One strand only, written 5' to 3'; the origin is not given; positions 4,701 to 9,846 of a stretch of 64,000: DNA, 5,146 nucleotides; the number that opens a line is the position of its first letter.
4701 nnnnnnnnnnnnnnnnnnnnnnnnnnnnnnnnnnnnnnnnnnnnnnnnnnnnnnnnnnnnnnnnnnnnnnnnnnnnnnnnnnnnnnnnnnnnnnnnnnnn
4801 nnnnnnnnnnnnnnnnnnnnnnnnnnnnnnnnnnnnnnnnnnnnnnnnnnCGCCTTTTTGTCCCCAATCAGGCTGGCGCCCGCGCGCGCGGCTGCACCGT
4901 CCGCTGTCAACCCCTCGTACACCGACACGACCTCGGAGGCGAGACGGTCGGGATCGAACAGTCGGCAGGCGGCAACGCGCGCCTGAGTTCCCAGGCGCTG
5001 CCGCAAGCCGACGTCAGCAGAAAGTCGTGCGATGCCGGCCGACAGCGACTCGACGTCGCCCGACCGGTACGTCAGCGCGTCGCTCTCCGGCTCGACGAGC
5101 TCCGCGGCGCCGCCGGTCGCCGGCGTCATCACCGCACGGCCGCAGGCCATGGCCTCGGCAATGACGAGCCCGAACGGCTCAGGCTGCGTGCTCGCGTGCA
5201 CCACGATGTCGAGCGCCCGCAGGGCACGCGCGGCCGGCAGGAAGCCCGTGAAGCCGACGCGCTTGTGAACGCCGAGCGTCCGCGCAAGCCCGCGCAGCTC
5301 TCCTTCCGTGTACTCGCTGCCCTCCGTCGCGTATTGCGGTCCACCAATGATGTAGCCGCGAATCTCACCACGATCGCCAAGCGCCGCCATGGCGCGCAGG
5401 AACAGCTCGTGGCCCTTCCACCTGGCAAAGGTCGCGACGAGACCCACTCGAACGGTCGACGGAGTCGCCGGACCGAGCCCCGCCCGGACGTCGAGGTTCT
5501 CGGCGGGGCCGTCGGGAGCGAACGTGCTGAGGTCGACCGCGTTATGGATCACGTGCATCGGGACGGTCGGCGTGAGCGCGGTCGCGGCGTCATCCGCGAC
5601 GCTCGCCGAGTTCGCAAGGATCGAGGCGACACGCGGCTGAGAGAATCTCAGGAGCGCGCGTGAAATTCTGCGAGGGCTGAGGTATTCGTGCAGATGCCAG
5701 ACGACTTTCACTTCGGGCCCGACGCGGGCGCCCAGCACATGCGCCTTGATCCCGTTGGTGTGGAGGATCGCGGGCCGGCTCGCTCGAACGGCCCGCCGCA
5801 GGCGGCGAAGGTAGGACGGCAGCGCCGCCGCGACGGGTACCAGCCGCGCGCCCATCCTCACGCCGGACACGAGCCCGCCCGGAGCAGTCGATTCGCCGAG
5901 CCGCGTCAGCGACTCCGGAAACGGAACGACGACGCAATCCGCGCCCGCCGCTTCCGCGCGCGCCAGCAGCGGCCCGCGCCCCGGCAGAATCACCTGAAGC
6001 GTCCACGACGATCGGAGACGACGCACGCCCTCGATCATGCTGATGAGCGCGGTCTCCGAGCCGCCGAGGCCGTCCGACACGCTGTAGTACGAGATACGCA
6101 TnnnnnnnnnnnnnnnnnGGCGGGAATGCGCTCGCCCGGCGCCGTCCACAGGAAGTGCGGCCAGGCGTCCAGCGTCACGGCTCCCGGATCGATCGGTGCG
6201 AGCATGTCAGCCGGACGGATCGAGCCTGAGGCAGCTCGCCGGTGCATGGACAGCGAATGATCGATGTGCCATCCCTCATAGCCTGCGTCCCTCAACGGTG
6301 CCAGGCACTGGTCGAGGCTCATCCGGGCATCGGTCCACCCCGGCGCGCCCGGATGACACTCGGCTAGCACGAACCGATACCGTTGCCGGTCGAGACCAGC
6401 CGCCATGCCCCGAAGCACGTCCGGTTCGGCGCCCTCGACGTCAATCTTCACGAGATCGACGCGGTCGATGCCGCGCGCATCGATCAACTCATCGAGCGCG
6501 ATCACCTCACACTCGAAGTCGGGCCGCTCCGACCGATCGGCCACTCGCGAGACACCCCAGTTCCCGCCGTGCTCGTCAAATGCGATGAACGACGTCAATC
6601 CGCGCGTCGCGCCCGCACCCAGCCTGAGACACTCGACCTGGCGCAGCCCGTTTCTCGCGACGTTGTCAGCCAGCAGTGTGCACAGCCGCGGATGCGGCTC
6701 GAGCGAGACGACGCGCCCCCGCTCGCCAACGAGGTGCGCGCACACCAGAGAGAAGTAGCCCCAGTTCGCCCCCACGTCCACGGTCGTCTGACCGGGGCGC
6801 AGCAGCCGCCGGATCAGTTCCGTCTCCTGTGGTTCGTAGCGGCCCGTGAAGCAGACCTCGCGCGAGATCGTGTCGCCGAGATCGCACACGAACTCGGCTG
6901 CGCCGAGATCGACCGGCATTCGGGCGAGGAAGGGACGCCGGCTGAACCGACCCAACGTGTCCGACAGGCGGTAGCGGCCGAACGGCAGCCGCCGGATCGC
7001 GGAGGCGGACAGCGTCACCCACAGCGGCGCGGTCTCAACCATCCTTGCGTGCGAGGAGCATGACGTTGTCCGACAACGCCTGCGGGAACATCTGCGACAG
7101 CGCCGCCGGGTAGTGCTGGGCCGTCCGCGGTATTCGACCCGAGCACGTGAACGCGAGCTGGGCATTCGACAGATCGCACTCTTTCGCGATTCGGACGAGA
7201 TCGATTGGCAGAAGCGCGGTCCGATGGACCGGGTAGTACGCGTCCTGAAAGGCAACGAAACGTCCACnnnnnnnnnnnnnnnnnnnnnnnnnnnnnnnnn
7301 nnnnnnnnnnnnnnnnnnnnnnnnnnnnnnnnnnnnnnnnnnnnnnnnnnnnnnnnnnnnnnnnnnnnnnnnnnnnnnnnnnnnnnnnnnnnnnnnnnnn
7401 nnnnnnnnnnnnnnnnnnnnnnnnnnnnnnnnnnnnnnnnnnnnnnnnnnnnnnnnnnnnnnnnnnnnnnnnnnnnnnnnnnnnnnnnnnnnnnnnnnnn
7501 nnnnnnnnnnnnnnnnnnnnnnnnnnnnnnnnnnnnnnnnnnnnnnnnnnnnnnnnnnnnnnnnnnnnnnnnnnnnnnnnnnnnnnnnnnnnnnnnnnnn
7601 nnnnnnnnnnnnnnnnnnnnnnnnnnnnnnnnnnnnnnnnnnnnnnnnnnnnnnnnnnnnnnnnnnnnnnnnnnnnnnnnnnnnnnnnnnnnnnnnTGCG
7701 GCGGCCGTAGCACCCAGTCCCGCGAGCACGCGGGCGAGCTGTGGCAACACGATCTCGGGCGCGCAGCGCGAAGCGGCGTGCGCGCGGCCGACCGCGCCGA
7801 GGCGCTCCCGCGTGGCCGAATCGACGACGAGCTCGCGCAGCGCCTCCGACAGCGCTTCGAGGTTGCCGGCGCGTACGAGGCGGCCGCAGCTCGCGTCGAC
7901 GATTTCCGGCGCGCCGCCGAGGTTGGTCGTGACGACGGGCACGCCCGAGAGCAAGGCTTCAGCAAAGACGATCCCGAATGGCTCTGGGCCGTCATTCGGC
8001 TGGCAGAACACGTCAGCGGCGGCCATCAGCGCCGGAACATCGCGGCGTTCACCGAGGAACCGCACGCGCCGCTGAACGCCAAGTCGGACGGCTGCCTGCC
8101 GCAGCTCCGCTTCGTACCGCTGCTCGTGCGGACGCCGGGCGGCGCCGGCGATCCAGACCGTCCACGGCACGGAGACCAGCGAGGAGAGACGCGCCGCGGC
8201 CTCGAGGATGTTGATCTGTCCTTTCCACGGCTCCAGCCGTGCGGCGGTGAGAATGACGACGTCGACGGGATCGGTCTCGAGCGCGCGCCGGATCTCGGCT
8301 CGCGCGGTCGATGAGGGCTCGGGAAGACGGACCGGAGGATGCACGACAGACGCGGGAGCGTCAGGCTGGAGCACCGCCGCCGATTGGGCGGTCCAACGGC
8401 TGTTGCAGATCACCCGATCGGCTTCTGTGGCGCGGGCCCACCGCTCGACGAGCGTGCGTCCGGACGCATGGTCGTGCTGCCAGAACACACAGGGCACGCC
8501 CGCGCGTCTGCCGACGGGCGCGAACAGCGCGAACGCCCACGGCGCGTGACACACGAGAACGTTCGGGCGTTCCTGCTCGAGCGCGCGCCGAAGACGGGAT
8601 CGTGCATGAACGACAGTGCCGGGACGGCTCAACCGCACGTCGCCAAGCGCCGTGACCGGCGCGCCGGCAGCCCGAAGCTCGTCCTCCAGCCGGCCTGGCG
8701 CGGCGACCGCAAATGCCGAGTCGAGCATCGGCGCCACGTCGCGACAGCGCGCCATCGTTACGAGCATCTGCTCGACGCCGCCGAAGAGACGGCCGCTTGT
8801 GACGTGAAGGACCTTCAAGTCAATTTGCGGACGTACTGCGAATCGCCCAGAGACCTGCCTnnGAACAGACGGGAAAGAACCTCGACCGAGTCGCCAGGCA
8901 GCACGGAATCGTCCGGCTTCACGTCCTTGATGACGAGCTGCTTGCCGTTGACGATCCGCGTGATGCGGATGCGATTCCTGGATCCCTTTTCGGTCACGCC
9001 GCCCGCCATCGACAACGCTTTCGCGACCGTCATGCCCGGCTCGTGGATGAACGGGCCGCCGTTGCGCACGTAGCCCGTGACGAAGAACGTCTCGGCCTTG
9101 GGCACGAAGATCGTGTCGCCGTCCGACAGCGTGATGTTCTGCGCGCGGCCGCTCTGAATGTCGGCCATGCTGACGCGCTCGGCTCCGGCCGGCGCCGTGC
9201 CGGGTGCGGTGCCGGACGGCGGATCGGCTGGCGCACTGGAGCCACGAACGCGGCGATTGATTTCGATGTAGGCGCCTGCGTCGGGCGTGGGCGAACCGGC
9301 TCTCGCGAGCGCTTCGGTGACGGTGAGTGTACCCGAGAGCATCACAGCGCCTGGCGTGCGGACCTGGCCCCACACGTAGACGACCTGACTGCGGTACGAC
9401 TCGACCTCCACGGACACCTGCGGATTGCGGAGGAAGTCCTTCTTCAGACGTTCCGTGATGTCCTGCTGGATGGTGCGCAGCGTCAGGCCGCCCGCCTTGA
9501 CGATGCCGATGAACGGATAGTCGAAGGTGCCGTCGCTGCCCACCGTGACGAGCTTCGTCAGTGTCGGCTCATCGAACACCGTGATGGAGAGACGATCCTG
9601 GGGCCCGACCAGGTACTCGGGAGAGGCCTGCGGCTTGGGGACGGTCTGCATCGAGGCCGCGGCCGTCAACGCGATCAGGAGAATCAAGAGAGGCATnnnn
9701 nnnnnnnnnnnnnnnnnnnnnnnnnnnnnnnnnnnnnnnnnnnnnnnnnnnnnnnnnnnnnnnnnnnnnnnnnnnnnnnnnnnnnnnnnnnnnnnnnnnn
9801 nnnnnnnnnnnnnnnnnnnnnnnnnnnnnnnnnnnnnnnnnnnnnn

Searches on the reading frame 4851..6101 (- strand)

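Call 9: search_protein_families(library=ncbifam, proteins=[window:4851-6101:-], max_evalue=0.001)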
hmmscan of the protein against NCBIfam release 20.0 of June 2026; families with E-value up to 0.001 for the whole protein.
window:4851-6101:- (417 aa): 17 families
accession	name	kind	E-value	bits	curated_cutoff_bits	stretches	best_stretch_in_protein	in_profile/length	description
NF041876.1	EPS_EpsE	equivalog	3.8e-20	72.5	400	1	170-389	174-387/389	exopolysaccharide biosynthesis GT4 family glycosyltransferase EpsE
TIGR03088.1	stp2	hypoth_equivalog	1.6e-18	66.9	409.05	1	99-396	71-371/374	TIGR03088 family PEP-CTERM/XrtA system glycosyltransferase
TIGR03449.1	mycothiol_MshA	equivalog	5.1e-17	61.9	462.5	1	182-397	190-402/406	D-inositol-3-phosphate glycosyltransferase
TIGR03999.1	thiol_BshA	equivalog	2e-16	59.9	273.7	1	147-398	134-373/375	N-acetyl-alpha-D-glucosaminyl L-malate synthase BshA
NF053787.1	GlcN_PG_synth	equivalog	1.2e-14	54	480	1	158-398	144-359/361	N-acetylglucosaminyl phosphatidylglycerol synthase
TIGR04063.1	stp3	hypoth_equivalog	3.3e-13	49.3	442.05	1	146-376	146-373/397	TIGR04063 family PEP-CTERM/XrtA system glycosyltransferase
TIGR02149.1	glgA_Coryne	subfamily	4.3e-12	45.8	302.4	1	161-396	148-388/391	glycogen synthase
TIGR04047.1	MSMEG_0565_glyc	hypoth_equivalog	7e-11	41.8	259.85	1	126-395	109-371/373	MSMEG_0565 family glycosyltransferase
NF050063.1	ProtGlycPglJ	equivalog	5.1e-09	35.8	500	1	146-392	133-360/363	N-acetylgalactosamine-N,N'-diacetylbacillosaminyl-diphospho-undecaprenol 4-alpha-N-acetylgalactosaminyltransferase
NF038011.1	PelF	equivalog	1.4e-08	34.3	100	1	219-340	309-426/489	GT4 family glycosyltransferase PelF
NF038229.1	Glyco4_Geo_Pelo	equivalog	1.2e-07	31.1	400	1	291-398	232-336/338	GPMC system family 4 glycosyltransferase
NF038295.1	EPS_HpsP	equivalog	3.1e-06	26.4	550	1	226-398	217-387/388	hormogonium polysaccharide biosynthesis glycosyltransferase HpsP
NF012028.0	PRK15484.1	subfamily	4.1e-06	26.1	618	1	116-359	107-340/380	lipopolysaccharide N-acetylglucosaminyltransferase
NF041879.1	EPS_EpsH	equivalog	2.7e-05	23.1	800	1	214-404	235-422/431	exopolysaccharide biosynthesis glycosyltransferase EpsH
NF046085.1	XrtY_assoc_Gly1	equivalog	3.4e-05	22.9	400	1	161-398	164-384/387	XrtY-associated glycosyltransferase XYAG1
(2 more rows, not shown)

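Call 10: search_protein_families(library=pfam, proteins=[window:4851-6101:-], max_evalue=0.001)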
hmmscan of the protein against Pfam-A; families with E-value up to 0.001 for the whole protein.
window:4851-6101:- (417 aa): 5 families
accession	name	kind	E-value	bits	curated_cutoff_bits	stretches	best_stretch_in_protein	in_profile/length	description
PF00534.26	Glycos_transf_1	-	5.6e-24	85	26.4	1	221-375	20-170/172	Glycosyl transferases group 1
PF13692.12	Glyco_trans_1_4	-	9.1e-24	84.8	27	1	218-363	3-142/142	Glycosyl transferases group 1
PF13439.12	Glyco_transf_4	-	1.9e-13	51.3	28.5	1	49-192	15-169/170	Glycosyltransferase Family 4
PF13579.12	Glyco_trans_4_4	-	1.5e-08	35.6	29.7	1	46-187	11-157/158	Glycosyl transferase 4-like domain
PF13524.12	Glyco_trans_1_2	-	2.6e-08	34.4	25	1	233-378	4-129/144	Glycosyl transferase-like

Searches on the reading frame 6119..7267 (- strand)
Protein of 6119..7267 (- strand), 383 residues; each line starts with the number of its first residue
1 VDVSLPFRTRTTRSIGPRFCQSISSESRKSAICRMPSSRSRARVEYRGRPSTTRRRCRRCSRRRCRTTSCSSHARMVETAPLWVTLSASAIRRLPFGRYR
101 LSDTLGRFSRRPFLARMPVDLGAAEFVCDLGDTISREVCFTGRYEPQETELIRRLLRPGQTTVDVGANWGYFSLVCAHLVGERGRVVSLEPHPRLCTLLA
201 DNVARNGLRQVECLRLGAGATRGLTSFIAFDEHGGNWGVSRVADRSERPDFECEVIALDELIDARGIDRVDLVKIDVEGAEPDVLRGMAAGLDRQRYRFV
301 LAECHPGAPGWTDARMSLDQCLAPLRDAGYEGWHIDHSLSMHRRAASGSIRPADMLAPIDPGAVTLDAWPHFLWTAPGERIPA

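Call 9: search_protein_families(library=ncbifam, proteins=[window:6119-7267:-], max_evalue=0.001)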
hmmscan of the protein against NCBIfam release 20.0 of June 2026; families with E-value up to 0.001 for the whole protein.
window:6119-7267:- (383 aa): 11 families
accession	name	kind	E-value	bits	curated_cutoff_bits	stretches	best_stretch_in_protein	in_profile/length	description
TIGR01444.1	fkbM_fam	subfamily_domain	1.8e-32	112.8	37.7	1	161-305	1-143/143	FkbM family methyltransferase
NF047649.1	MTase_UXPK_star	exception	3e-06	26.5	460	1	156-212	75-131/283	methyltransferase/UXPK-star double selenoprotein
TIGR02469.1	CbiT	equivalog_domain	1e-05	25.8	78.3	1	156-215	17-75/124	precorrin-6Y C5,15-methyltransferase (decarboxylating) subunit CbiT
NF010549.0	PRK13942.1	equivalog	4e-05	23.2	282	1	156-219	75-137/215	protein-L-isoaspartate O-methyltransferase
NF041537.1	ArsM_AhpD_UU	exception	0.00014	20.8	510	1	156-214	74-132/345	arsenite methyltransferase/AhpD domain selenoprotein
TIGR00080.1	pimt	equivalog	0.00018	21.4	159.05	1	149-208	70-127/216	protein-L-isoaspartate O-methyltransferase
TIGR04364.1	methyltran_FxLD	equivalog_domain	0.00021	20.5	320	1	156-231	80-152/394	methyltransferase, FxLD system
NF008390.0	PRK11188.1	equivalog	0.0005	19.7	269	0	152-188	45-81/209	23S rRNA (uridine(2552)-2'-O)-methyltransferase RlmE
NF010550.0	PRK13943.1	equivalog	0.00058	19.1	359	1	159-213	81-135/322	protein-L-isoaspartate O-methyltransferase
TIGR00438.1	rrmJ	equivalog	0.00059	19.4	300.15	0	153-189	27-63/188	23S rRNA (uridine(2552)-2'-O)-methyltransferase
NF008823.0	PRK11873.1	subfamily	0.00064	19.3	263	0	156-213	75-132/272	arsenite methyltransferase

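Call 10: search_protein_families(library=pfam, proteins=[window:6119-7267:-], max_evalue=0.001)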
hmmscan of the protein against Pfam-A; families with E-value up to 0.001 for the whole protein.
window:6119-7267:- (383 aa): 3 families
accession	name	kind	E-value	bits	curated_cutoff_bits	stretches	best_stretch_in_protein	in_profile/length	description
PF05050.19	Methyltransf_21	-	3.8e-19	69.9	22.7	1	164-330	1-171/173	Methyltransferase FkbM domain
PF01135.25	PCMT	-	4.8e-07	30.2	20.3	1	149-213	66-128/210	Protein-L-isoaspartate(D-aspartate) O-methyltransferase (PCMT)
PF02475.24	TRM5-TYW2_MTfase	-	0.00023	21.6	28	1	146-209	24-86/164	TRM5/TYW2 methyltransferase domain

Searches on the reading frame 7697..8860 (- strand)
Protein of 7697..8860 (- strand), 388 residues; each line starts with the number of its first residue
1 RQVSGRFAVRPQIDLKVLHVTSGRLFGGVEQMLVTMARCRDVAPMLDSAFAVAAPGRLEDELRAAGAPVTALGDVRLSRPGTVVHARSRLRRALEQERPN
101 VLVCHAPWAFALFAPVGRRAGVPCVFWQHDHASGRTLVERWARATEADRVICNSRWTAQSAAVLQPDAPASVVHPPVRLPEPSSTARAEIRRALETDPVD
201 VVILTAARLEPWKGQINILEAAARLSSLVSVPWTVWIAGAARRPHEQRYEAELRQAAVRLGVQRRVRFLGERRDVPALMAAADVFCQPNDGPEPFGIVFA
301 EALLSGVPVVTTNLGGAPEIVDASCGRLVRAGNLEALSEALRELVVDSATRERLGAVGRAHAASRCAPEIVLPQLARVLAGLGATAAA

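Call 9: search_protein_families(library=ncbifam, proteins=[window:7697-8860:-], max_evalue=0.001)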
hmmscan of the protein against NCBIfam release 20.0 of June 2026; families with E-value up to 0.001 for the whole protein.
window:7697-8860:- (388 aa): 24 families
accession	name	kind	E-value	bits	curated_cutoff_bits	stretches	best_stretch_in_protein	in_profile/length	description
TIGR03088.1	stp2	hypoth_equivalog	3.9e-26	92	409.05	1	181-366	175-357/374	TIGR03088 family PEP-CTERM/XrtA system glycosyltransferase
NF041876.1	EPS_EpsE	equivalog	2.1e-23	83.2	400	1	151-364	167-378/389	exopolysaccharide biosynthesis GT4 family glycosyltransferase EpsE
TIGR03449.1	mycothiol_MshA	equivalog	2.8e-20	72.6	462.5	1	145-364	163-386/406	D-inositol-3-phosphate glycosyltransferase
TIGR03999.1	thiol_BshA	equivalog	1.1e-17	64.1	273.7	1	159-373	158-364/375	N-acetyl-alpha-D-glucosaminyl L-malate synthase BshA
TIGR04047.1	MSMEG_0565_glyc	hypoth_equivalog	9.9e-17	61.1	259.85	1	145-360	137-353/373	MSMEG_0565 family glycosyltransferase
TIGR02149.1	glgA_Coryne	subfamily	2.8e-15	56.3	302.4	1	145-365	143-373/391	glycogen synthase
NF053787.1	GlcN_PG_synth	equivalog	1.2e-14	53.9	480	1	271-376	251-353/361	N-acetylglucosaminyl phosphatidylglycerol synthase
NF038295.1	EPS_HpsP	equivalog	4.3e-11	42.4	550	1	183-365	190-370/388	hormogonium polysaccharide biosynthesis glycosyltransferase HpsP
NF038229.1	Glyco4_Geo_Pelo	equivalog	1.2e-10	40.9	400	1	85-378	42-332/338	GPMC system family 4 glycosyltransferase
NF007640.0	PRK10307.1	subfamily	2.7e-08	33.2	276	1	147-381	193-406/411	WcaI family glycosyltransferase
TIGR04063.1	stp3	hypoth_equivalog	8.3e-08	31.5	442.05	1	250-363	256-376/397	TIGR04063 family PEP-CTERM/XrtA system glycosyltransferase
NF047684.1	TeichurnBiosyTuaC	equivalog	2.5e-07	30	550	1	184-352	203-359/391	teichuronic acid biosynthesis protein TuaC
NF012028.0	PRK15484.1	subfamily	3.3e-07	29.7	618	1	150-323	143-318/380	lipopolysaccharide N-acetylglucosaminyltransferase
NF038298.1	EPS_HpsO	equivalog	3.7e-07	29.3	575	1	293-364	299-369/388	hormogonium polysaccharide biosynthesis glycosyltransferase HpsO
NF038011.1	PelF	equivalog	6.5e-07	28.8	100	1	233-348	338-458/489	GT4 family glycosyltransferase PelF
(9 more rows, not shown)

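Call 10: search_protein_families(library=pfam, proteins=[window:7697-8860:-], max_evalue=0.001)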
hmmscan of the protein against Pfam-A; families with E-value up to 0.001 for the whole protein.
window:7697-8860:- (388 aa): 5 families
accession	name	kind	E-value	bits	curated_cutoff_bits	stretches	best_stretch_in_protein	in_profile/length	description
PF00534.26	Glycos_transf_1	-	7.2e-31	107.5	26.4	1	187-359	2-170/172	Glycosyl transferases group 1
PF13692.12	Glyco_trans_1_4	-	3.5e-27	95.8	27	1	202-345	3-140/142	Glycosyl transferases group 1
PF13439.12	Glyco_transf_4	-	7.7e-14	52.5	28.5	1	52-178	24-167/170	Glycosyltransferase Family 4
PF13579.12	Glyco_trans_4_4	-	9.9e-09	36.2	29.7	1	50-175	23-156/158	Glycosyl transferase 4-like domain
PF20706.3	GT4-conflict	-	4.3e-05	23.1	26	1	191-326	190-325/385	Family 4 Glycosyltransferase in conflict systems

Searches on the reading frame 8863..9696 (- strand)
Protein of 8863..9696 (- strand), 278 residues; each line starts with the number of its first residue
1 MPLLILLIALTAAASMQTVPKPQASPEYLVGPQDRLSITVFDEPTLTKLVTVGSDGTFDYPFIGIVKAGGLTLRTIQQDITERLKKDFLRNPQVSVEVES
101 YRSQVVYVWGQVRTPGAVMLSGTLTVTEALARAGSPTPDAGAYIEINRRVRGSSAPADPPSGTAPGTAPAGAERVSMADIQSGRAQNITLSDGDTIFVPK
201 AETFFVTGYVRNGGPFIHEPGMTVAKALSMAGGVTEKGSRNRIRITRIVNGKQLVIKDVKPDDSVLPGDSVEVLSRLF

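Call 9: search_protein_families(library=ncbifam, proteins=[window:8863-9696:-], max_evalue=0.001)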
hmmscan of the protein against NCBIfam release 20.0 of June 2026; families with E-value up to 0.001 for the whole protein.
window:8863-9696:- (278 aa): 4 families
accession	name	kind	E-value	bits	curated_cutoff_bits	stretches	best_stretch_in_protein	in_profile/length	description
TIGR03028.1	EpsE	equivalog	3.3e-40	137.9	262.65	2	27-154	1-129/239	polysaccharide export protein EpsE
NF011658.0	PRK15078.1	subfamily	1.5e-27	96.3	333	2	24-140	81-208/380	polysaccharide export protein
TIGR03027.2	pepcterm_export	equivalog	3.9e-26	91.7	180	1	27-138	2-116/169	XrtA/PEP-CTERM system exopolysaccharide export protein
NF041843.1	EpsY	equivalog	1.4e-18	66.9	320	1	20-139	45-163/211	exopolysaccharide export protein EpsY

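Call 10: search_protein_families(library=pfam, proteins=[window:8863-9696:-], max_evalue=0.001)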
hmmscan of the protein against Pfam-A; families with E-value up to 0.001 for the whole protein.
window:8863-9696:- (278 aa): 3 families
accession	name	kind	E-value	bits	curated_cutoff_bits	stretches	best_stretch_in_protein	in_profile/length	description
PF02563.21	Poly_export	-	1.7e-24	86.2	28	1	23-98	2-76/77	Polysaccharide biosynthesis/export protein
PF10531.15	SLBB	-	1.2e-15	57.5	27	2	204-254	2-52/55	SLBB domain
PF22461.2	SLBB_2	-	1.2e-13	51.4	27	2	104-198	1-79/79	SLBB domain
